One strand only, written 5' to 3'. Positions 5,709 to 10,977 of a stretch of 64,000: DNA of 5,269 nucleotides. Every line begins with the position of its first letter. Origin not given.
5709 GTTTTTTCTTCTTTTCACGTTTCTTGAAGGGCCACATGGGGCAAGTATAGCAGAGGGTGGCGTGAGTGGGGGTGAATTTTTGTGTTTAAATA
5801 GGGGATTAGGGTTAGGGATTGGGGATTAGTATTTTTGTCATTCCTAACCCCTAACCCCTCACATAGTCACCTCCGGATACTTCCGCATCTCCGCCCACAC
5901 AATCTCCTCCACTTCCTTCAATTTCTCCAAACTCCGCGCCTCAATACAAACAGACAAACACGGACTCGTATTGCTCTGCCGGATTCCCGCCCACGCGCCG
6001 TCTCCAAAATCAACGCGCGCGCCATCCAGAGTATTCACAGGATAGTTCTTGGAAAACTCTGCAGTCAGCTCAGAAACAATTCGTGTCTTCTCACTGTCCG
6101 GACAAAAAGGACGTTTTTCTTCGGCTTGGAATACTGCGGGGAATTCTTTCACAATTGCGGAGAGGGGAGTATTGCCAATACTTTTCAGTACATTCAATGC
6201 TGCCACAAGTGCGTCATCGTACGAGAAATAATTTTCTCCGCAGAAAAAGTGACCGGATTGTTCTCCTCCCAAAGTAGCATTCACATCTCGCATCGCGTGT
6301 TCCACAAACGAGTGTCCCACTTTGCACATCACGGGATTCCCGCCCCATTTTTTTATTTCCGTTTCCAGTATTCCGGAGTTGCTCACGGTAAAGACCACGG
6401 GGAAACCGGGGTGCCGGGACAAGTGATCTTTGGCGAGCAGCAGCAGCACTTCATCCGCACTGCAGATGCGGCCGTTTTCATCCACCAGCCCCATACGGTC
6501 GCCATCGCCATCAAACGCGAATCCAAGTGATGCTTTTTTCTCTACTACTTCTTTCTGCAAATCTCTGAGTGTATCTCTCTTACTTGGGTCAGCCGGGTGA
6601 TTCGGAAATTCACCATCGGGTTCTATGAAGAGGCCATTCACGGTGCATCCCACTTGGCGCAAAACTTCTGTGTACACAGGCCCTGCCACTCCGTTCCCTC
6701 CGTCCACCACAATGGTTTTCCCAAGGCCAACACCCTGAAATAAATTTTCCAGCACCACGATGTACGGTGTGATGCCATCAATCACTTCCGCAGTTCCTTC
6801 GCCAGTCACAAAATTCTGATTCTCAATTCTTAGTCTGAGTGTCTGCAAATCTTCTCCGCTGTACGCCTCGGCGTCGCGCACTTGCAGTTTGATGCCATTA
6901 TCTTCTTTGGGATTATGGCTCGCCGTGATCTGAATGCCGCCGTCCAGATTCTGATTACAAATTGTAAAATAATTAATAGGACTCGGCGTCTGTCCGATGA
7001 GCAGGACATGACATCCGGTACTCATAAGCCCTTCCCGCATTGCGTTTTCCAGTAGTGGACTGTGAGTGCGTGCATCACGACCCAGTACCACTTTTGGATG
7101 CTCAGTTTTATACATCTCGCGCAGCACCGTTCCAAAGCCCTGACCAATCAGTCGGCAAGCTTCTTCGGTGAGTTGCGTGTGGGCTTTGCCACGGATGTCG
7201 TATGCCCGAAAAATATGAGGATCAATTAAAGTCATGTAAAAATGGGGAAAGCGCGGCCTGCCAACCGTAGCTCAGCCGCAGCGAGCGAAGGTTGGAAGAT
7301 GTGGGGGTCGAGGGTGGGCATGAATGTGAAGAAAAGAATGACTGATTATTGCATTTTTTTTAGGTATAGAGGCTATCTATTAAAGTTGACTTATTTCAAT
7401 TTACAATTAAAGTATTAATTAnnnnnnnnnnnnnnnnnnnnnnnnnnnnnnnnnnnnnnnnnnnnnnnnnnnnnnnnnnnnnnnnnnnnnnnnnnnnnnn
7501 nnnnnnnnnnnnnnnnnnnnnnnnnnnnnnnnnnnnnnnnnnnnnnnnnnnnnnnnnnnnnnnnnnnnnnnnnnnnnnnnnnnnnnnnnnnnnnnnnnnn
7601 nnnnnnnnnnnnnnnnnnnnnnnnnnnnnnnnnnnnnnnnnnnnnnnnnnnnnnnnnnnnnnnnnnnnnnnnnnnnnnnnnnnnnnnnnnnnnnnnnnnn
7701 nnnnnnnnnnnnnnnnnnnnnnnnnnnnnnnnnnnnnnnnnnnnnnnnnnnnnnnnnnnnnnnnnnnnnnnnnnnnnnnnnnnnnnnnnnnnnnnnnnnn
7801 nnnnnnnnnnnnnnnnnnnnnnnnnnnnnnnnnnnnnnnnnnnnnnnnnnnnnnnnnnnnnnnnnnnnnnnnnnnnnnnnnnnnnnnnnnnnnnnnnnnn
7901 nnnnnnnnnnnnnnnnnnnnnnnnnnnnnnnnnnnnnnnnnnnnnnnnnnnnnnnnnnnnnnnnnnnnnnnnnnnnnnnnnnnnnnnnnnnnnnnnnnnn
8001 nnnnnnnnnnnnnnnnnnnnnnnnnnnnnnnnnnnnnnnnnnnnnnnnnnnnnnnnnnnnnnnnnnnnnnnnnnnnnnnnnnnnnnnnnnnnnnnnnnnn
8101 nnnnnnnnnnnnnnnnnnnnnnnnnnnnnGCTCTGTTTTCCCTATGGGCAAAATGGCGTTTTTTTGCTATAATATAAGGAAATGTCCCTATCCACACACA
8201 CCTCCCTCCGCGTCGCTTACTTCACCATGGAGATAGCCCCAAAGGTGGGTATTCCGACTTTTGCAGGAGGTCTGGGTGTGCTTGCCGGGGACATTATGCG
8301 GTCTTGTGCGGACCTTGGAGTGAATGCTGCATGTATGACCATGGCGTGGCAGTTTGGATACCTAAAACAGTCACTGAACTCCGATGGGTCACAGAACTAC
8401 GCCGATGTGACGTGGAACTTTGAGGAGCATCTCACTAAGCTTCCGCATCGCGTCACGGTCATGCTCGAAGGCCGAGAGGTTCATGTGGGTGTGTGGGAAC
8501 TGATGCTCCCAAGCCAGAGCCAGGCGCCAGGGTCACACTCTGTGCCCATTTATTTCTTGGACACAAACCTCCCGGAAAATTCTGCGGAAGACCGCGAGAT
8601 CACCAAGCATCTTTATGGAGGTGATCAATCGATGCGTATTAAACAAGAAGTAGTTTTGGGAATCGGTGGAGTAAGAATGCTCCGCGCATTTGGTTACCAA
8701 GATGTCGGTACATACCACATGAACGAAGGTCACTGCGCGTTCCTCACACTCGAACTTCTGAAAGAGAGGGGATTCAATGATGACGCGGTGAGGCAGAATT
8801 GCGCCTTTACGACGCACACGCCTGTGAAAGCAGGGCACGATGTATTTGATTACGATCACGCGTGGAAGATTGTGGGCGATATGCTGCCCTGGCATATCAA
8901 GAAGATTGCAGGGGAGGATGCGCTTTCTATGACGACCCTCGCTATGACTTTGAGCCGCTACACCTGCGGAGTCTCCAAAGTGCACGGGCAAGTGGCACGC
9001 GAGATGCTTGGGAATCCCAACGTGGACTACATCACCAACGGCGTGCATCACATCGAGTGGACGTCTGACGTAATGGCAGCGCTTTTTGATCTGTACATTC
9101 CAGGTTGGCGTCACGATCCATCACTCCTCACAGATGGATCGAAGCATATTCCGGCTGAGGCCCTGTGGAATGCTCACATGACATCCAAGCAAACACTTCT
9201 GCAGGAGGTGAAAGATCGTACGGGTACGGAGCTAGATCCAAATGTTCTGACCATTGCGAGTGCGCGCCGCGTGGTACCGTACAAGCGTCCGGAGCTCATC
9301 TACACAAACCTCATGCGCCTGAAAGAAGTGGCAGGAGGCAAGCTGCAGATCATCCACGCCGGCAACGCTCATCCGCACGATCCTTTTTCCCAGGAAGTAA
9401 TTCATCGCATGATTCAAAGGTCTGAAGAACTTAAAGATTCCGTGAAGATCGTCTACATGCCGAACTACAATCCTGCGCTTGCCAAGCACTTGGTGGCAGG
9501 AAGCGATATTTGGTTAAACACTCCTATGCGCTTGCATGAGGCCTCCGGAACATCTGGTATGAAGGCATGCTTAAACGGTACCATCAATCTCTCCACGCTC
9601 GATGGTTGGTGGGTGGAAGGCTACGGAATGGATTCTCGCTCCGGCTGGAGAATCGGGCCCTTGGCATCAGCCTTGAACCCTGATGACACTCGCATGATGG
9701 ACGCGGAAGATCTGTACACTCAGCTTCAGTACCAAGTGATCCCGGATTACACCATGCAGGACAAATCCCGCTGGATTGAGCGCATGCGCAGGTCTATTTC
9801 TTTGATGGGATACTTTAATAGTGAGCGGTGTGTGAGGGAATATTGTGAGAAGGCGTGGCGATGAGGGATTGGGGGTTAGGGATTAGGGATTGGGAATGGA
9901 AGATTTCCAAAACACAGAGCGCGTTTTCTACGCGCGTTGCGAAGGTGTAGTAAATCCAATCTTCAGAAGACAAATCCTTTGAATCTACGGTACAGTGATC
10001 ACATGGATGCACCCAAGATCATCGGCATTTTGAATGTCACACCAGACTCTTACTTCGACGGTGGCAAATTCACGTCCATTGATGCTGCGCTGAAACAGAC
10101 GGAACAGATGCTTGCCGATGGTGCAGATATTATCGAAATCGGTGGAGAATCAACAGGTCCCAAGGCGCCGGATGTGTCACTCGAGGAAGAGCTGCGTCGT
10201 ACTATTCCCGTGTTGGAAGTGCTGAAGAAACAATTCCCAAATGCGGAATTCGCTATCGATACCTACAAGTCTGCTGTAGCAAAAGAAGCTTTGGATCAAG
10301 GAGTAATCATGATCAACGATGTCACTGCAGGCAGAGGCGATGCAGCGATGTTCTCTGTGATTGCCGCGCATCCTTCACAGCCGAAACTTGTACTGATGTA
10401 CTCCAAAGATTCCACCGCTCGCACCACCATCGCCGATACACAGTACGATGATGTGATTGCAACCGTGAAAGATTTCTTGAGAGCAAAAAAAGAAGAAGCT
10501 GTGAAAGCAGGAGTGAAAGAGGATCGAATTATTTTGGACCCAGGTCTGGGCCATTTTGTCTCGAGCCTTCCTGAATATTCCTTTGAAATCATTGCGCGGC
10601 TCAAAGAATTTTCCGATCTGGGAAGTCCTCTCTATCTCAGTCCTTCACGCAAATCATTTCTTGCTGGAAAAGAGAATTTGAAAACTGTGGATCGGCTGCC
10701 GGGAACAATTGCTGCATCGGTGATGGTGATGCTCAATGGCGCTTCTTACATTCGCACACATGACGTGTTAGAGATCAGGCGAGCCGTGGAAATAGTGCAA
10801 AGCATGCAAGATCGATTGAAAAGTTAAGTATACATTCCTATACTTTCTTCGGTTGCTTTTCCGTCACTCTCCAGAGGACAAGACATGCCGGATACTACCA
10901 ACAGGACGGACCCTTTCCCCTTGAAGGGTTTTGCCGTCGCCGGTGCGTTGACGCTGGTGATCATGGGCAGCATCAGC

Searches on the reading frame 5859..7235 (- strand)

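Call 41: search_protein_families(library=pfam, proteins=[window:5859-7235:-], max_evalue=0.00001)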
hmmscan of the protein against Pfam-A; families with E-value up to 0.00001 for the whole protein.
window:5859-7235:- (458 aa): 4 families
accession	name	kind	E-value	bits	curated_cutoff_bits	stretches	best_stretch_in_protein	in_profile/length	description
PF02878.22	PGM_PMM_I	-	3.6e-34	117.9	22.5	1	8-141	3-135/138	Phosphoglucomutase/phosphomannomutase, alpha/beta/alpha domain I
PF02879.22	PGM_PMM_II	-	1.2e-22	80.8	29.3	1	172-255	20-103/103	Phosphoglucomutase/phosphomannomutase, alpha/beta/alpha domain II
PF02880.22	PGM_PMM_III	-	1.3e-20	74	20.7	1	261-366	3-112/115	Phosphoglucomutase/phosphomannomutase, alpha/beta/alpha domain III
PF00408.26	PGM_PMM_IV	-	4.7e-08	33.4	23.1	1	388-444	13-63/68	Phosphoglucomutase/phosphomannomutase, C-terminal domain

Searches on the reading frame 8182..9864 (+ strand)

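Call 41: search_protein_families(library=pfam, proteins=[window:8182-9864:+], max_evalue=0.00001)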
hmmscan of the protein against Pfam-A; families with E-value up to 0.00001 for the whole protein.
window:8182-9864:+ (560 aa): 1 family
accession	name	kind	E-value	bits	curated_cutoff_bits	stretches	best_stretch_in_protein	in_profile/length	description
PF00343.26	Phosphorylase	-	4.6e-35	121.5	27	1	244-479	320-583/713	Carbohydrate phosphorylase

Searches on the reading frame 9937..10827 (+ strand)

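Call 41: search_protein_families(library=pfam, proteins=[window:9937-10827:+], max_evalue=0.00001)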
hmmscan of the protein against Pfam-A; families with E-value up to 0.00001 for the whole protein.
window:9937-10827:+ (296 aa): 1 family
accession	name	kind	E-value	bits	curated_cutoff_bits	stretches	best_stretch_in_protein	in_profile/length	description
PF00809.28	Pterin_bind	-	1.3e-65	221.9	25.5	1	29-275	1-244/244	Pterin binding enzyme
